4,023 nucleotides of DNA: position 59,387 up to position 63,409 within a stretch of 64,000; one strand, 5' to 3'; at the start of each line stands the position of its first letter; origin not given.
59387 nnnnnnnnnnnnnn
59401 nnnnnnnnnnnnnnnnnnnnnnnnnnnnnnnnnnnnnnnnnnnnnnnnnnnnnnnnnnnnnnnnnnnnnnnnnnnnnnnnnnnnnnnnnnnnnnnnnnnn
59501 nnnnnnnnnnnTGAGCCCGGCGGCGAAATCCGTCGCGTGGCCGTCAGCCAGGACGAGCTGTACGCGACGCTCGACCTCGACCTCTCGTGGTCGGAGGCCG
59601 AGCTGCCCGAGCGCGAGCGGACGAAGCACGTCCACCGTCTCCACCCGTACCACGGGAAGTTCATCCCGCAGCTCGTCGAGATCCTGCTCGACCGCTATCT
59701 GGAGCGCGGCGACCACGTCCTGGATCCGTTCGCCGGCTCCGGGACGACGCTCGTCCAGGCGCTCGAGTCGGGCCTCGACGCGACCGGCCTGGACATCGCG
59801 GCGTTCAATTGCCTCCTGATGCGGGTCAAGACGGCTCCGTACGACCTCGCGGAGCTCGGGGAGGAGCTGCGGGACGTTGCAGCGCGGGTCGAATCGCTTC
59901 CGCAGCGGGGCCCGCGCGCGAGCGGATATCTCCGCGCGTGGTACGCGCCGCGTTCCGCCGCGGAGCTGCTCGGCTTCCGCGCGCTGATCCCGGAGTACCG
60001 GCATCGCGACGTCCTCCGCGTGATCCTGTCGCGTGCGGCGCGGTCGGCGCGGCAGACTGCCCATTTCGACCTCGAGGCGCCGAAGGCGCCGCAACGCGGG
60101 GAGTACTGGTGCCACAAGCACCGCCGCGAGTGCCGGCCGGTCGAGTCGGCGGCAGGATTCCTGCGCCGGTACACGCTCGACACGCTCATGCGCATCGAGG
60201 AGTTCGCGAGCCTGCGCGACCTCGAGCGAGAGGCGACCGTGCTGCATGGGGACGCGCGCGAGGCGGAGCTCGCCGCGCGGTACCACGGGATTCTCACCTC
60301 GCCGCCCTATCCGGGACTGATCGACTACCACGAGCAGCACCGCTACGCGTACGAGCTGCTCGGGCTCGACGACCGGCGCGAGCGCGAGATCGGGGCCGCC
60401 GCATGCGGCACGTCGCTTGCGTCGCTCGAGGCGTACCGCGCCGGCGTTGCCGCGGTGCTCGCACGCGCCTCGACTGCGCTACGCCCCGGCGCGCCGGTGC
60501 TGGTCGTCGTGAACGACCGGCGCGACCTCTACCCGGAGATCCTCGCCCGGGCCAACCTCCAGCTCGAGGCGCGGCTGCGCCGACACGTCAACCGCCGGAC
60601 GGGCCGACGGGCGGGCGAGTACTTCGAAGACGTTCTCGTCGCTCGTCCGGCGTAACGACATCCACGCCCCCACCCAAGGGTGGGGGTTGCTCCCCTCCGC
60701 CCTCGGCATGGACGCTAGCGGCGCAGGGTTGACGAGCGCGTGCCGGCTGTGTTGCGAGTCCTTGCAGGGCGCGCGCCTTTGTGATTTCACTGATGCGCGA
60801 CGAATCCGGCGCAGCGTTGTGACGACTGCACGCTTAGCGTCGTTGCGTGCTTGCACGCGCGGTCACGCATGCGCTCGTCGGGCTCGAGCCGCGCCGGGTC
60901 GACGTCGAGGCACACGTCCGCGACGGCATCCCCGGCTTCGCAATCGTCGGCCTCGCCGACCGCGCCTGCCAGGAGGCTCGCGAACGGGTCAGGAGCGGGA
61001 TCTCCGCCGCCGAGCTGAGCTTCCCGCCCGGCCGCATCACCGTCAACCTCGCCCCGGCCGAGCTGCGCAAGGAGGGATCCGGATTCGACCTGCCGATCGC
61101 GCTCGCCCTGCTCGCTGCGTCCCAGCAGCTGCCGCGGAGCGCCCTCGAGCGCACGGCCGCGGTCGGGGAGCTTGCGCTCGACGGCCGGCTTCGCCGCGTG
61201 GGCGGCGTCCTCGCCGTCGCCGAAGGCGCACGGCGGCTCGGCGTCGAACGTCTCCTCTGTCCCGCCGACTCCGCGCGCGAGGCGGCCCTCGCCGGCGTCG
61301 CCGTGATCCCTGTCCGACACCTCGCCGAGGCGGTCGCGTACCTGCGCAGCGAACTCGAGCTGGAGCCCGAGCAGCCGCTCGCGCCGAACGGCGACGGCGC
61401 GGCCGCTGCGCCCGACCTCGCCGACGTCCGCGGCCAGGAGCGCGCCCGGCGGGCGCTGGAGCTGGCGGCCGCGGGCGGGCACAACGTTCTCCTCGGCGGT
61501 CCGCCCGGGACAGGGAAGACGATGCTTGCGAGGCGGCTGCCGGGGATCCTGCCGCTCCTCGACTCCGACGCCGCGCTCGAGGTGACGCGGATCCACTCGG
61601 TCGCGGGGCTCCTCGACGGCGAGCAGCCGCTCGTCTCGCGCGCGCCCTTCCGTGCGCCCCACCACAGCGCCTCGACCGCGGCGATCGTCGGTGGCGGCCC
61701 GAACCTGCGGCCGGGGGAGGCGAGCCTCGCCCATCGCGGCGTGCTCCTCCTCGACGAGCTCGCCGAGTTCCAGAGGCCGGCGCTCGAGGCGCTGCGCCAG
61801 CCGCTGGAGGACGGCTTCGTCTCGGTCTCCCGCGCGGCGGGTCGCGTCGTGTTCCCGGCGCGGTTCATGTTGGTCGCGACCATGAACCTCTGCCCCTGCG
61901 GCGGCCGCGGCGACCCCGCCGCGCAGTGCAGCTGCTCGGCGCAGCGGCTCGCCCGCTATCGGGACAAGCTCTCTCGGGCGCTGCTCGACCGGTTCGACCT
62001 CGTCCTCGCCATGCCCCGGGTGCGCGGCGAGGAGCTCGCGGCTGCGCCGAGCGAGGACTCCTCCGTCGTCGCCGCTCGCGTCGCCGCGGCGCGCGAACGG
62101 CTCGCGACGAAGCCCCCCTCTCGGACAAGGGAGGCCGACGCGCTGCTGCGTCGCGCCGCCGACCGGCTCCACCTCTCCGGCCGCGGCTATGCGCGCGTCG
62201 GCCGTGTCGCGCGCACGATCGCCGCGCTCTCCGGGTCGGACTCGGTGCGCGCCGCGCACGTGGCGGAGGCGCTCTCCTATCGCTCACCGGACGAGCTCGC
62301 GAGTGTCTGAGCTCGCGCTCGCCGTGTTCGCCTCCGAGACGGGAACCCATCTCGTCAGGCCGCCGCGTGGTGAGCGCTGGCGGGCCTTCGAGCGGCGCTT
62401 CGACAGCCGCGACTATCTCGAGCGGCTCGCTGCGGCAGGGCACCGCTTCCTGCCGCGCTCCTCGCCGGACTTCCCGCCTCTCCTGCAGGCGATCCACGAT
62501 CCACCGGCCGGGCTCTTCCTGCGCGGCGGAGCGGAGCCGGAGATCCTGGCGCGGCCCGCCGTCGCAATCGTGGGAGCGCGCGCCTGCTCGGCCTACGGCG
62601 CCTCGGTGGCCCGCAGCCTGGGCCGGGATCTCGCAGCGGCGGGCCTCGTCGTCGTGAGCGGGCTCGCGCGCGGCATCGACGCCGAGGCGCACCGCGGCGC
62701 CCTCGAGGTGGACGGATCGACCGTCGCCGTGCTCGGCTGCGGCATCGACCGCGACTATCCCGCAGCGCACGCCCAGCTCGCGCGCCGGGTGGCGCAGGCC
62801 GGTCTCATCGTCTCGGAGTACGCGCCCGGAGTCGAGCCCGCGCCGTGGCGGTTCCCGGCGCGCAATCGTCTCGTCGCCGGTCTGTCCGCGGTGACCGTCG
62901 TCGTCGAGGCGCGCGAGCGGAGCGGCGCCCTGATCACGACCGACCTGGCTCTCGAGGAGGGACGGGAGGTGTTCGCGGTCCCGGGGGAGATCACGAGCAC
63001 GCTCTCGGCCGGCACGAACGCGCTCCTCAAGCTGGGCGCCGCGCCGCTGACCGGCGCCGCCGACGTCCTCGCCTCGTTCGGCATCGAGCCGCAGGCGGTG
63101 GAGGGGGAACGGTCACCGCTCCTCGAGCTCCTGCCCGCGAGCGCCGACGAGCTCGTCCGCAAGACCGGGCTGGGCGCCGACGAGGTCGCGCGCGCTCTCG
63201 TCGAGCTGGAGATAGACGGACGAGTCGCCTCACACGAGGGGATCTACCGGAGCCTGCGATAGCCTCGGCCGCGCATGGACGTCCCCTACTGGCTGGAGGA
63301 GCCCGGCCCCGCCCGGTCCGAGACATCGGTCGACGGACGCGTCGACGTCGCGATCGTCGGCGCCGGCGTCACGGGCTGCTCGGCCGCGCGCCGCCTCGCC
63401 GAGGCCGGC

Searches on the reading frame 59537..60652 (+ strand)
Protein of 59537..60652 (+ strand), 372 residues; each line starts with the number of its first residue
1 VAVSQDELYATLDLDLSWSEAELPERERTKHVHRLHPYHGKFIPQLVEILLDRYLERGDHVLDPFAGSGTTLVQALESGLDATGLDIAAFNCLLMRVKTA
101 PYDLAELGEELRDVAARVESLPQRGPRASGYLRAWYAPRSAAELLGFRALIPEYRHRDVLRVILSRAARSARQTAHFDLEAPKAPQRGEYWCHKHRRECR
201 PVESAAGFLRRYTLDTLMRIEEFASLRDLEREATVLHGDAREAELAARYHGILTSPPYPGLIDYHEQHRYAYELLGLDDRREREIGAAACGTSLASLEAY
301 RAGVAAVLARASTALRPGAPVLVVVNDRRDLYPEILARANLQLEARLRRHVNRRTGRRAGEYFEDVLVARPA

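Call 38: search_protein_families(library=pfam, max_evalue=0.00001, proteins=[window:59537-60652:+])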
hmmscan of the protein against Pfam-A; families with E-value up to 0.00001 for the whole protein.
window:59537-60652:+ (372 aa): 1 family
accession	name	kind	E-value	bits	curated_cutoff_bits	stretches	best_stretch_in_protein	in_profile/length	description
PF01555.25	N6_N4_Mtase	-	5.9e-10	39.9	26.7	1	22-89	150-213/221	DNA methylase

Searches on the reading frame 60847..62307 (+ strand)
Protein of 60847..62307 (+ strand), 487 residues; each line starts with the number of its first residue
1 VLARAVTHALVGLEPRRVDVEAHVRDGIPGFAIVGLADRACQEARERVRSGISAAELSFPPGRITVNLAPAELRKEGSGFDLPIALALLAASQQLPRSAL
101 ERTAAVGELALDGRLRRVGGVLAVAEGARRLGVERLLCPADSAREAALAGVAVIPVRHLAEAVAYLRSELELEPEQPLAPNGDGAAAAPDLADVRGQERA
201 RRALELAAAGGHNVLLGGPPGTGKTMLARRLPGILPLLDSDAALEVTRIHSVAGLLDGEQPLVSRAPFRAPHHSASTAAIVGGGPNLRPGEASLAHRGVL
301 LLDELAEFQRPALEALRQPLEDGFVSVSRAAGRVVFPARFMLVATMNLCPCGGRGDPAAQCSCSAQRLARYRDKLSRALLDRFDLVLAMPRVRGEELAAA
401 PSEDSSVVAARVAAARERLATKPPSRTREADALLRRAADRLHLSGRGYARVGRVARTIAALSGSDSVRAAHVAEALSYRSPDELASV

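Call 38: search_protein_families(library=pfam, max_evalue=0.00001, proteins=[window:60847-62307:+])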
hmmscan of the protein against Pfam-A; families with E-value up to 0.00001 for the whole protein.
window:60847-62307:+ (487 aa): 5 families
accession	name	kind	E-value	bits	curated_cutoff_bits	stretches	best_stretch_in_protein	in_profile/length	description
PF01078.27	Mg_chelatase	-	3.4e-87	291.6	20.3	1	190-396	1-206/207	Magnesium chelatase, subunit ChlI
PF13541.12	ChlI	-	2.1e-38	131.3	27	1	20-141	1-120/121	Subunit ChlI of Mg-chelatase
PF13335.12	Mg_chelatase_C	-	1.9e-14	54.4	26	1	425-479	40-94/94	Magnesium chelatase, subunit ChlI C-terminal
PF07728.20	AAA_5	-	1.2e-08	35.4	22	0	213-232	1-20/139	AAA domain (dynein-related subfamily)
PF00493.29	MCM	-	1.5e-07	31.2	23.3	1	287-389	112-204/224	MCM P-loop domain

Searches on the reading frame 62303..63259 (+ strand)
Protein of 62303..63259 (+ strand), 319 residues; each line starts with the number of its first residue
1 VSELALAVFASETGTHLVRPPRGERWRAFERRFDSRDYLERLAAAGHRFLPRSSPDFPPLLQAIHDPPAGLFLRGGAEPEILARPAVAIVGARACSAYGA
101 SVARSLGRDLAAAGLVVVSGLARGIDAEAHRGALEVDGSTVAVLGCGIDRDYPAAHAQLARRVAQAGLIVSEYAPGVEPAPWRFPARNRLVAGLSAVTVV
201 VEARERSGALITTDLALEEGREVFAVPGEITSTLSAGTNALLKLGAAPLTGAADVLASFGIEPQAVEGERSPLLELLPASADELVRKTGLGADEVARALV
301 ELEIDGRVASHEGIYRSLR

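Call 38: search_protein_families(library=pfam, max_evalue=0.00001, proteins=[window:62303-63259:+])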
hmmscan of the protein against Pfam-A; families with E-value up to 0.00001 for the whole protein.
window:62303-63259:+ (319 aa): 3 families
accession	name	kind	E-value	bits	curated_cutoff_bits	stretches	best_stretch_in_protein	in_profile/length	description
PF02481.21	DNA_processg_A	-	4.9e-73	245.2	29.6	1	44-249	4-210/212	DNA recombination-mediator protein A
PF17782.7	DprA_WH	-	8.3e-12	45.4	22.9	1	269-313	13-60/61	DprA winged helix domain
PF18306.6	LDcluster4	-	1.8e-06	28.1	26.3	0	86-144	3-62/151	SLOG cluster4 family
